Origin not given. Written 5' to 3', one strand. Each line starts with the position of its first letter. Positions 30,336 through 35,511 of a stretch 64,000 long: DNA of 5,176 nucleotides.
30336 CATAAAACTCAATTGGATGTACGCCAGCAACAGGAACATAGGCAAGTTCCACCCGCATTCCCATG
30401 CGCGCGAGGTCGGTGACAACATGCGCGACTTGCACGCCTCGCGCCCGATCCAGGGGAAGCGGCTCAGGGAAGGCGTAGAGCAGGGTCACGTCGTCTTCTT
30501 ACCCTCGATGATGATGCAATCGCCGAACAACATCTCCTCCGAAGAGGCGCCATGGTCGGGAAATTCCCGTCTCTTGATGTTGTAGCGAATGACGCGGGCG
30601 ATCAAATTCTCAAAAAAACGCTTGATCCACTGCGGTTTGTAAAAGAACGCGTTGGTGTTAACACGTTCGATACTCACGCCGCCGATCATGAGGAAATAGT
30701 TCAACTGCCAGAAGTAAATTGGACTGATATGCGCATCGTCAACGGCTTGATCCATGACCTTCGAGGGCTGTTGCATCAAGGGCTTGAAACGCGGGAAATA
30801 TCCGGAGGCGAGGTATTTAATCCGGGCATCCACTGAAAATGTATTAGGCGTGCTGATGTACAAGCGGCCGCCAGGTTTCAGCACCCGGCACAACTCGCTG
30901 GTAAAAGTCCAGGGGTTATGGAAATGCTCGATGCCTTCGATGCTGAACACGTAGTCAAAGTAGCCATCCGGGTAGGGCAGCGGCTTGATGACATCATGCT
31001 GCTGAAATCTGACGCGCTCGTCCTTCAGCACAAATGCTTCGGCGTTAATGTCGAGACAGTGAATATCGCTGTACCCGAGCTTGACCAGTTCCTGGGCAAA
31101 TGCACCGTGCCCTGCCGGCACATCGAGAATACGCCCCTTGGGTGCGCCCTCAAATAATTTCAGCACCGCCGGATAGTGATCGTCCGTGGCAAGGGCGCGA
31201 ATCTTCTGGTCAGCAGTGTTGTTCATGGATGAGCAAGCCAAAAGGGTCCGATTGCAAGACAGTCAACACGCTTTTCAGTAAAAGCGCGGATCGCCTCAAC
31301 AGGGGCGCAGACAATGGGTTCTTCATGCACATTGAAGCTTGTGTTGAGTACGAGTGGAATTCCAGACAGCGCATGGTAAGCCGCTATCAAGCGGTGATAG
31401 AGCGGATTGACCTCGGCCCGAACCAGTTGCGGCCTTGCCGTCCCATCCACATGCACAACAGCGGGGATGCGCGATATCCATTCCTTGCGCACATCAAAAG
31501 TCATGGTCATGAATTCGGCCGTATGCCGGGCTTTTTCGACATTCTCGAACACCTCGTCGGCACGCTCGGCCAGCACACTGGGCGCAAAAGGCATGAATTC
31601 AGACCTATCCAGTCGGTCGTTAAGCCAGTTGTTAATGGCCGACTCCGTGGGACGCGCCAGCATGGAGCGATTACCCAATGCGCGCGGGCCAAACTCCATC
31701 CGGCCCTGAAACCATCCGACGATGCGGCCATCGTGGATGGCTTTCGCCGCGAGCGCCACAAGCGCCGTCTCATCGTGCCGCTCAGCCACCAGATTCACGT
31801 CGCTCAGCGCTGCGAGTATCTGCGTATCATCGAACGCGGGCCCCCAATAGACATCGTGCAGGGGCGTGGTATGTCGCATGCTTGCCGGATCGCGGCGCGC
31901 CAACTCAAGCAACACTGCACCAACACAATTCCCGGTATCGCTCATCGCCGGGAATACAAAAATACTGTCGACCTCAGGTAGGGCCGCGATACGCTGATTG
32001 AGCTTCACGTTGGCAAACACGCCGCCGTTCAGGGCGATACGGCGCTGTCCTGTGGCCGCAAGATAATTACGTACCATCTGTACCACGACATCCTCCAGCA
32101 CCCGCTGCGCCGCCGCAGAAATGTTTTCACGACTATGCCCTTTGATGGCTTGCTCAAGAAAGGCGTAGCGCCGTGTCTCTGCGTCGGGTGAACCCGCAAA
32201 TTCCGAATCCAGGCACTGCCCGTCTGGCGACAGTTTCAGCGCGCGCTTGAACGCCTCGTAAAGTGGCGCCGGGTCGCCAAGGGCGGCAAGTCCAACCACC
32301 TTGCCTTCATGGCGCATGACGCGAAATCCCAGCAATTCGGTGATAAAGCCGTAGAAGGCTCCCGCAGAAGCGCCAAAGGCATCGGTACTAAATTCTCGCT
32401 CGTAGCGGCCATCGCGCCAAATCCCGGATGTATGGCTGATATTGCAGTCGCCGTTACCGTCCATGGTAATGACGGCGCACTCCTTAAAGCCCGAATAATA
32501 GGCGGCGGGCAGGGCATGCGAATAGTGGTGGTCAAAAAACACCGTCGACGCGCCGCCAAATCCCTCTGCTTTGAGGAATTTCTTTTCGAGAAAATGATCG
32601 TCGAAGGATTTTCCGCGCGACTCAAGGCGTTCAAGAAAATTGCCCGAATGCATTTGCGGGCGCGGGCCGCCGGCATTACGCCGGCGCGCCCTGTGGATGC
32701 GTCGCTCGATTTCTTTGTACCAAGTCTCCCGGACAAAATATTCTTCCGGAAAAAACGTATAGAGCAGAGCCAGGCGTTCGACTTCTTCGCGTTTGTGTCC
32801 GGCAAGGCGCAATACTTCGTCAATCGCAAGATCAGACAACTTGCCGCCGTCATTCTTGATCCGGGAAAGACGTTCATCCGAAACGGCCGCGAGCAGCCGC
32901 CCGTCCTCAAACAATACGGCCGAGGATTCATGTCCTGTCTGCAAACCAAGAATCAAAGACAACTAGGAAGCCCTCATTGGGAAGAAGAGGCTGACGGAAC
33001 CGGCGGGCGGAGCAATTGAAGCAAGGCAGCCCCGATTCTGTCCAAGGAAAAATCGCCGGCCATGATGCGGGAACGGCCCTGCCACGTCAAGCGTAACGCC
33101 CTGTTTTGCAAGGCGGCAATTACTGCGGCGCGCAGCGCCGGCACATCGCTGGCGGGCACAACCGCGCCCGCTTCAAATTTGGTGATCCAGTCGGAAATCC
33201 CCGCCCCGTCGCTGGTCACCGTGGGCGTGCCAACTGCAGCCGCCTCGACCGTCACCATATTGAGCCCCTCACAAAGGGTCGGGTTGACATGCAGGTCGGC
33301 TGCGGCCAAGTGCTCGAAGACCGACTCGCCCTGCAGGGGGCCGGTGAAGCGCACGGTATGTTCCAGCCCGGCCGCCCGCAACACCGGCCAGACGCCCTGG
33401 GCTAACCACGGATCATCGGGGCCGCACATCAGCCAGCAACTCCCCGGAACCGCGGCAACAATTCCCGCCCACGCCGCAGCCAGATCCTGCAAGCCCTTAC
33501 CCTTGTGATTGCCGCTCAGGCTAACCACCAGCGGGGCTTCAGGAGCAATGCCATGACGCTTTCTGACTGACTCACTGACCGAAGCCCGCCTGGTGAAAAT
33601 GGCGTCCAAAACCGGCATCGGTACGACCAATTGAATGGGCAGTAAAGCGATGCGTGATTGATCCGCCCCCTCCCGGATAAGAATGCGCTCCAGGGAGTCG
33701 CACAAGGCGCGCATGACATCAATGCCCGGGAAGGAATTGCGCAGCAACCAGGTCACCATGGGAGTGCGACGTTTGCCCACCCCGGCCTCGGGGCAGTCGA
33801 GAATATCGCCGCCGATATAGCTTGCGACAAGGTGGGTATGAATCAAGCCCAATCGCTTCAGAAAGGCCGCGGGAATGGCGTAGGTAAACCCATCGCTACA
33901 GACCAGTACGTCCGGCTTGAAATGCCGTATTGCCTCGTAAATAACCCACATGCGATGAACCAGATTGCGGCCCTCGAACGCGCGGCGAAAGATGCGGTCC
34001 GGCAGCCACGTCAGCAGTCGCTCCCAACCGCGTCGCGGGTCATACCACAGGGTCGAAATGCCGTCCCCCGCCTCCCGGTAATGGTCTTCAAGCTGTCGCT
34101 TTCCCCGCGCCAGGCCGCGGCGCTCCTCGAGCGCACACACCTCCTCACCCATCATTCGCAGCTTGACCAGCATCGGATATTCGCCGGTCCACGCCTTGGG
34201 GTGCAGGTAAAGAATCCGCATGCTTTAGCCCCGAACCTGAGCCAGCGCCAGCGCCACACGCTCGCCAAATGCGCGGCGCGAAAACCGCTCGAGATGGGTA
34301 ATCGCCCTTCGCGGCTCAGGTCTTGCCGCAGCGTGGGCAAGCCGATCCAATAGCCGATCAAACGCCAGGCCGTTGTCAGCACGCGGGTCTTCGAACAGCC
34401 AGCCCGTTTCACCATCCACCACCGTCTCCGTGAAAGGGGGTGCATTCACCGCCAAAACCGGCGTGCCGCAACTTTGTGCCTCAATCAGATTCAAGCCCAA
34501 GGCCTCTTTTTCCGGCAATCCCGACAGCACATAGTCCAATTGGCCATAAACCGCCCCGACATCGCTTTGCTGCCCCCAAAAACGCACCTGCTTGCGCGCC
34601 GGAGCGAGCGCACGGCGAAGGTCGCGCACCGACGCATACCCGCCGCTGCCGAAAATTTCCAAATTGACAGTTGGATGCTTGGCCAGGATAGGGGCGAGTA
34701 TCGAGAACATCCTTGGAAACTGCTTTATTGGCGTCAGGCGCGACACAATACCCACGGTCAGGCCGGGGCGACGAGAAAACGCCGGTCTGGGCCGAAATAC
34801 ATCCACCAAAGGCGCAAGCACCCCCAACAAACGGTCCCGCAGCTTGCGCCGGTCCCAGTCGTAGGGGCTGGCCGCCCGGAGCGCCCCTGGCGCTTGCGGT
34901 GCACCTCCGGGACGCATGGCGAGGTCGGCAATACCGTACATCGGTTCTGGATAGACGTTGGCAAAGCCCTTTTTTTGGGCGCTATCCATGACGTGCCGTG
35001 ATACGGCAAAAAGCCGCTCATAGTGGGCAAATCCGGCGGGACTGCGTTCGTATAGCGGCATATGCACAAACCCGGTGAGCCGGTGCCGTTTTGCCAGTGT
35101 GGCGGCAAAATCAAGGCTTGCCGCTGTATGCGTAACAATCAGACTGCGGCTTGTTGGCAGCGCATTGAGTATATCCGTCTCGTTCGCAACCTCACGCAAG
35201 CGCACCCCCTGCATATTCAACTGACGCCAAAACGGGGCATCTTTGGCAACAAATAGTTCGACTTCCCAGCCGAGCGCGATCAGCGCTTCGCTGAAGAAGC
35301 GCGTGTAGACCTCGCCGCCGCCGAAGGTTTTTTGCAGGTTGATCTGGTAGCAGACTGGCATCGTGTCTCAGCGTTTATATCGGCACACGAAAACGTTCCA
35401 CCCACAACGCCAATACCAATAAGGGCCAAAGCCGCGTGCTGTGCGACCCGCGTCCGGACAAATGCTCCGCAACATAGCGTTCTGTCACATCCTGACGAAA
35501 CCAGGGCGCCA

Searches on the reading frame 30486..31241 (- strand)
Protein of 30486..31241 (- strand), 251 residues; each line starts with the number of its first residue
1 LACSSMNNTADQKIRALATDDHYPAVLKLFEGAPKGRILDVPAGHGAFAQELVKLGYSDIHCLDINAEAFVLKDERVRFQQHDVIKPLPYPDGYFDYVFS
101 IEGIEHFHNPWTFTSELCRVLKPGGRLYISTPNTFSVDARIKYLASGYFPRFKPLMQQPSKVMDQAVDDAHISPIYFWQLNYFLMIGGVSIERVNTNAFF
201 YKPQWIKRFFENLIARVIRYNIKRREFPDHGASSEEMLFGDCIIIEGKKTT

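Call 52: search_protein_families(library=pfam, proteins=[window:30486-31241:-], max_evalue=0.0001)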
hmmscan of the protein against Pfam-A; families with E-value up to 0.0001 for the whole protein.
window:30486-31241:- (251 aa): 7 families
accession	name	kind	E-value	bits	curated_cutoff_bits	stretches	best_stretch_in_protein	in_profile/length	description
PF08241.18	Methyltransf_11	-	3.2e-17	63.4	21.2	1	39-129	1-95/95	Methyltransferase domain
PF13489.12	Methyltransf_23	-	5.9e-15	55.8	27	1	26-142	13-130/164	Methyltransferase domain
PF13649.12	Methyltransf_25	-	1.7e-13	51.5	27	1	38-125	1-97/97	Methyltransferase domain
PF13847.12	Methyltransf_31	-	2.2e-12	47.3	27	1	36-133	5-113/145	Methyltransferase domain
PF08242.18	Methyltransf_12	-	1.9e-09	38.6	30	1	39-127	1-98/98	Methyltransferase domain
PF20922.3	Anamorsin_N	-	2e-05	24.8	27.1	1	68-136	25-94/163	Anamorsin, N-terminal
PF01209.24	Ubie_methyltran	-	2.3e-05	24.3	20.1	1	34-135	47-160/233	ubiE/COQ5 methyltransferase family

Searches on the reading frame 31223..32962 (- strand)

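Call 52: search_protein_families(library=pfam, proteins=[window:31223-32962:-], max_evalue=0.0001)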
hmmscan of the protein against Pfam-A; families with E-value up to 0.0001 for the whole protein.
window:31223-32962:- (579 aa): 3 families
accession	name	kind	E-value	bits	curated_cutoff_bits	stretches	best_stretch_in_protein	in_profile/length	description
PF16861.10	Carbam_trans_C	-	1.8e-64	216.8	27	1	406-576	1-168/170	Carbamoyltransferase C-terminus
PF02543.21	Carbam_trans_N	-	3.4e-31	109.4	24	1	4-350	2-345/346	Carbamoyltransferase N-terminus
PF22521.2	HypF_C_2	-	6.5e-06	26.5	27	1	267-328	155-216/241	Carbamoyltransferase, Kae1-like Domain, second subdomain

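Call 88: search_protein_families(library=ncbifam, proteins=[window:31223-32962:-], max_evalue=1e-10)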
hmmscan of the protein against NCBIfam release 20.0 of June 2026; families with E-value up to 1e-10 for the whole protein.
window:31223-32962:- (579 aa): 1 family
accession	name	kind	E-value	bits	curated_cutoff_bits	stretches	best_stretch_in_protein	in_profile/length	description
NF041651.1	nodul_NodU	equivalog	1.4e-38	133.1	1000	1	272-547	264-526/556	nodulation protein NodU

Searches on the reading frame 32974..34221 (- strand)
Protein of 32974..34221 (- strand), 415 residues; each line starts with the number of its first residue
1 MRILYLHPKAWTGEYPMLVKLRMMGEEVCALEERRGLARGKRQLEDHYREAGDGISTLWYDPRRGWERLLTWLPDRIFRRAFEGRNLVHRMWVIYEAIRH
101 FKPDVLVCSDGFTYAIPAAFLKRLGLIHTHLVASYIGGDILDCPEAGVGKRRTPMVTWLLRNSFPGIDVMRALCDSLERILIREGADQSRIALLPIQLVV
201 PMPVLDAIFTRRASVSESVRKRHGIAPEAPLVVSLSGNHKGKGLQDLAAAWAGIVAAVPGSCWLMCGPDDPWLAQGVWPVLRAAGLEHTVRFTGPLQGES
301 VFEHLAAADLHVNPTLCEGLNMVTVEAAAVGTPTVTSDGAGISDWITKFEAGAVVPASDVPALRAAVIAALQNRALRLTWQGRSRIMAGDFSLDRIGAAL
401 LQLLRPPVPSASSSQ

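Call 52: search_protein_families(library=pfam, proteins=[window:32974-34221:-], max_evalue=0.0001)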
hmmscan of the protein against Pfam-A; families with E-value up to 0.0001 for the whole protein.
window:32974-34221:- (415 aa): 5 families
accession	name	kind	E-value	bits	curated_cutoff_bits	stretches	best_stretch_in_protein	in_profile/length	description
PF13692.12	Glyco_trans_1_4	-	1.5e-20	74.4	27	1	237-373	9-142/142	Glycosyl transferases group 1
PF00534.26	Glycos_transf_1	-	1.7e-15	57.5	26.4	1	217-381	3-166/172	Glycosyl transferases group 1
PF13579.12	Glyco_trans_4_4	-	2e-08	35.2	29.7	1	42-195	8-156/158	Glycosyl transferase 4-like domain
PF20706.3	GT4-conflict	-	3.5e-06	26.7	26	1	299-349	273-323/385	Family 4 Glycosyltransferase in conflict systems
PF13524.12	Glyco_trans_1_2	-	9.9e-05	22.8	25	0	278-386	24-129/144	Glycosyl transferase-like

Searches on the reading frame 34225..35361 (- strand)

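Call 53: search_protein_families(library=pfam, proteins=[window:34225-35361:-], max_evalue=0.0001)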
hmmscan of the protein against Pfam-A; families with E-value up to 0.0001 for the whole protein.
window:34225-35361:- (378 aa): 2 families
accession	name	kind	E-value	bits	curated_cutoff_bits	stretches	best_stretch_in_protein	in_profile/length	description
PF00534.26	Glycos_transf_1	-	3.8e-19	69.3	26.4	1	203-329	18-146/172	Glycosyl transferases group 1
PF13692.12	Glyco_trans_1_4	-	5.4e-16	59.6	27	1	202-327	3-130/142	Glycosyl transferases group 1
